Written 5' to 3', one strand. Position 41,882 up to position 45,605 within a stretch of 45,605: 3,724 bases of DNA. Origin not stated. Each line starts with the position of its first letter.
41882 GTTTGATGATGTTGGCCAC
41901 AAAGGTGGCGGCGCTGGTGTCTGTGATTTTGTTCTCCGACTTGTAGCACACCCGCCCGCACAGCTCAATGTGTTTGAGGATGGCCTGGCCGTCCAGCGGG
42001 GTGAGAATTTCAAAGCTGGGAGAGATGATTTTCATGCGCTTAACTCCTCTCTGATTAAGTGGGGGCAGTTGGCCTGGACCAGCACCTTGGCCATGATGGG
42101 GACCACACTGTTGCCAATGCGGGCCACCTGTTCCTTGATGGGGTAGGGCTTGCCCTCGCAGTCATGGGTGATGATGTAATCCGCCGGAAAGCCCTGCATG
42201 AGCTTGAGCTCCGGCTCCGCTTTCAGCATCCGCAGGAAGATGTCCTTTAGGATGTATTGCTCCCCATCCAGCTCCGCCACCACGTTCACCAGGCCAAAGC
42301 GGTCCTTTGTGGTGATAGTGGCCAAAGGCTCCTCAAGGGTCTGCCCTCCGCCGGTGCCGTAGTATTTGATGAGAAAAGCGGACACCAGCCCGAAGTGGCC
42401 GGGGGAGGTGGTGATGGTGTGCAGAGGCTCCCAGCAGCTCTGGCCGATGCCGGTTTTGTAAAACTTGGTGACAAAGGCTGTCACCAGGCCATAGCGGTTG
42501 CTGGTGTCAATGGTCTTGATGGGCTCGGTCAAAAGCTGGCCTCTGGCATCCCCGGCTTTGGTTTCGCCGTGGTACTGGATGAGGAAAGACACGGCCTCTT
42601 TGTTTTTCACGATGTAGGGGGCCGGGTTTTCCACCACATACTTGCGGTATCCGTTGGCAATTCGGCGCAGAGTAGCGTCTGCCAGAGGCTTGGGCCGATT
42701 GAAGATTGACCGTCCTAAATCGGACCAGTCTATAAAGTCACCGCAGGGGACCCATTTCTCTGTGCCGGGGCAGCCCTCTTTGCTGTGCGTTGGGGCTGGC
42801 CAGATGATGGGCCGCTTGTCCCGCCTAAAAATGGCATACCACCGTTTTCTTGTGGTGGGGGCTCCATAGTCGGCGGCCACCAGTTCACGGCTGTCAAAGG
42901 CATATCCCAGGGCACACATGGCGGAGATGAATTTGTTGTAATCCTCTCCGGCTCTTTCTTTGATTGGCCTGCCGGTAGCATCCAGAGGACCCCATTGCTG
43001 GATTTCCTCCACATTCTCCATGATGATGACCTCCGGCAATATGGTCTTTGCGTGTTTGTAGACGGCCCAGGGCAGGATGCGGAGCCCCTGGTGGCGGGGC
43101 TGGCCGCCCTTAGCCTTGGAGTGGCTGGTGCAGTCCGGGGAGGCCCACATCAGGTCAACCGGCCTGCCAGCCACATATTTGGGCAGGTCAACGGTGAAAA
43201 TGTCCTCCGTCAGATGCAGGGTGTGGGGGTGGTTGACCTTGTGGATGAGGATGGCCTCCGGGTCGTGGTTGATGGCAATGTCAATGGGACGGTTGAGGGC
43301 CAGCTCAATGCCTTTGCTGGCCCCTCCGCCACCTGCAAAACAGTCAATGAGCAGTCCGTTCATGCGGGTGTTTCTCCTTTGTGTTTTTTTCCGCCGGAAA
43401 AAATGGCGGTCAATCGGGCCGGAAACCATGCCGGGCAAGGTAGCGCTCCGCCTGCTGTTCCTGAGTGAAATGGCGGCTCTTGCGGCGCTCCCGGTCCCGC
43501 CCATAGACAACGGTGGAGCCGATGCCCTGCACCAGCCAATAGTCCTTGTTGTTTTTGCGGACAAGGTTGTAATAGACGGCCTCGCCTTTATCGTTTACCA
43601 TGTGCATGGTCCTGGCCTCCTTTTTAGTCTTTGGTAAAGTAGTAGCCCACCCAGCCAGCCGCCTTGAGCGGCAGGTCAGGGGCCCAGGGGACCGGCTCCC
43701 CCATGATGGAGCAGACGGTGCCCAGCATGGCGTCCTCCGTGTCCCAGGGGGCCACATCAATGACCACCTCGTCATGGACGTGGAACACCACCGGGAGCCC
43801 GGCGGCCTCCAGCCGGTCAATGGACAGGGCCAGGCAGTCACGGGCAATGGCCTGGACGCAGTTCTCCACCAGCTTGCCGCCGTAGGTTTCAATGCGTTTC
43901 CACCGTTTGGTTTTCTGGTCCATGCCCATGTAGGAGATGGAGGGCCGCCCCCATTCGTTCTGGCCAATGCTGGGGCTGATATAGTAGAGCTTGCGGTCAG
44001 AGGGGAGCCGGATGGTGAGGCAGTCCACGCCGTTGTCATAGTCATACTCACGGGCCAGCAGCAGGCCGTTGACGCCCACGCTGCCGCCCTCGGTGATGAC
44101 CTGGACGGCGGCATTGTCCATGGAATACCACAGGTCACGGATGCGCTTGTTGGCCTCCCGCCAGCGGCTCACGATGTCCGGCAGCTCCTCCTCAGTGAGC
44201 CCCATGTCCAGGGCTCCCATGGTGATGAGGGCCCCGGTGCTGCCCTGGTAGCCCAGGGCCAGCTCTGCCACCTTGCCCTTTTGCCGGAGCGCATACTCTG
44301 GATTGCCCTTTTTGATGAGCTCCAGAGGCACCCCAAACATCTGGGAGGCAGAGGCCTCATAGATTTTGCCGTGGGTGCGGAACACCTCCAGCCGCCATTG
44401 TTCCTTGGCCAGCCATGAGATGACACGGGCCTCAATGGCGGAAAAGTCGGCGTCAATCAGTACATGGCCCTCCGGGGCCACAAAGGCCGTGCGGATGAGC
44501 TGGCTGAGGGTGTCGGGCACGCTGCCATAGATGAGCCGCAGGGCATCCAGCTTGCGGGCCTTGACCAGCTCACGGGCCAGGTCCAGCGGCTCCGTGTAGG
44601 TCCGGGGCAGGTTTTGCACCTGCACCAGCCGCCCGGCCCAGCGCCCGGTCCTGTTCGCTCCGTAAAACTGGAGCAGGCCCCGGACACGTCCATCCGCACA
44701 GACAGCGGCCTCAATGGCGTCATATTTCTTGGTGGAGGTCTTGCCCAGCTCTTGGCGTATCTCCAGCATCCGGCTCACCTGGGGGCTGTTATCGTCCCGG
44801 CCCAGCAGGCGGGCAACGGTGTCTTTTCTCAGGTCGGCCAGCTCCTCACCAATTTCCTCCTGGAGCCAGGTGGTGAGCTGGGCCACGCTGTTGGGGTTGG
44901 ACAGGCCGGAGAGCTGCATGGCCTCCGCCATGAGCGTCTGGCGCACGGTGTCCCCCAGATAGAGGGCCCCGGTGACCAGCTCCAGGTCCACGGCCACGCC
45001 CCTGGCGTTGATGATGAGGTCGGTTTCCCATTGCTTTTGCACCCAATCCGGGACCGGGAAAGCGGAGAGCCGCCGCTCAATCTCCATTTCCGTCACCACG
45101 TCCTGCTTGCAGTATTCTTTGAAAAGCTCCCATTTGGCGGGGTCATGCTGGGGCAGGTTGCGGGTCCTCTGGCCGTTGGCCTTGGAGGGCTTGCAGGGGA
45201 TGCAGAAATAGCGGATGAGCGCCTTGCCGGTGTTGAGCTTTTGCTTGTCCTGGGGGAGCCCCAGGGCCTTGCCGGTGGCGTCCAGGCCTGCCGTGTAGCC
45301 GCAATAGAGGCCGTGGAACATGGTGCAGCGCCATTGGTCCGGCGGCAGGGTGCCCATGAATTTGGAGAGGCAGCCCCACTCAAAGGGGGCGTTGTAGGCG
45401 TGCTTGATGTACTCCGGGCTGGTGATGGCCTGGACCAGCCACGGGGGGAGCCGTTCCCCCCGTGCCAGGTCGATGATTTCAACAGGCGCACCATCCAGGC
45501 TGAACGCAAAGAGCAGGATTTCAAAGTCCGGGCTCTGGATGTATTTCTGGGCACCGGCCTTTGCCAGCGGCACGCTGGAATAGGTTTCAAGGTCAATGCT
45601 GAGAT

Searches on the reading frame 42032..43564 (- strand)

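Call 81: search_protein_families(library=phrogs, proteins=[window:42032-43564:-], max_evalue=0.00001)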
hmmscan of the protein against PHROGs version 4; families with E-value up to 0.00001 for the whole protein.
window:42032-43564:- (510 aa): 6 families
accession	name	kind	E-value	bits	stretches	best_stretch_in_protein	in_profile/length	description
phrog_116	-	other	1.9e-79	268.9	1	56-507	194-497/779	DNA methyltransferase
phrog_23072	-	other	6.6e-43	148.7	1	392-505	283-393/400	DNA methyltransferase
phrog_29443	-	unknown function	2.3e-42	146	1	68-216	1-150/273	-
phrog_5999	-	other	1.6e-33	116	1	71-166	4-101/109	DNA methyltransferase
phrog_363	-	other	2.1e-27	97.1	1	61-250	45-217/327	DNA methyltransferase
phrog_13621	-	unknown function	2.7e-23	83.1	1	429-506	39-115/121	-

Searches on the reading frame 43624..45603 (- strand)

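Call 81: search_protein_families(library=phrogs, proteins=[window:43624-45603:-], max_evalue=0.00001)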
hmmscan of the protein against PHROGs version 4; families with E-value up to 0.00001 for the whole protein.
window:43624-45603:- (659 aa): 3 families
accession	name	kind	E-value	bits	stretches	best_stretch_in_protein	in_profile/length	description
phrog_17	-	DNA, RNA and nucleotide metabolism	2.9e-127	427.5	1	1-655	673-1231/1445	DNA polymerase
phrog_10285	-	DNA, RNA and nucleotide metabolism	9.9e-99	331.4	1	329-659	1-321/321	DNA polymerase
phrog_7766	-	DNA, RNA and nucleotide metabolism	5.3e-52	176.9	1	467-659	1-186/186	DNA polymerase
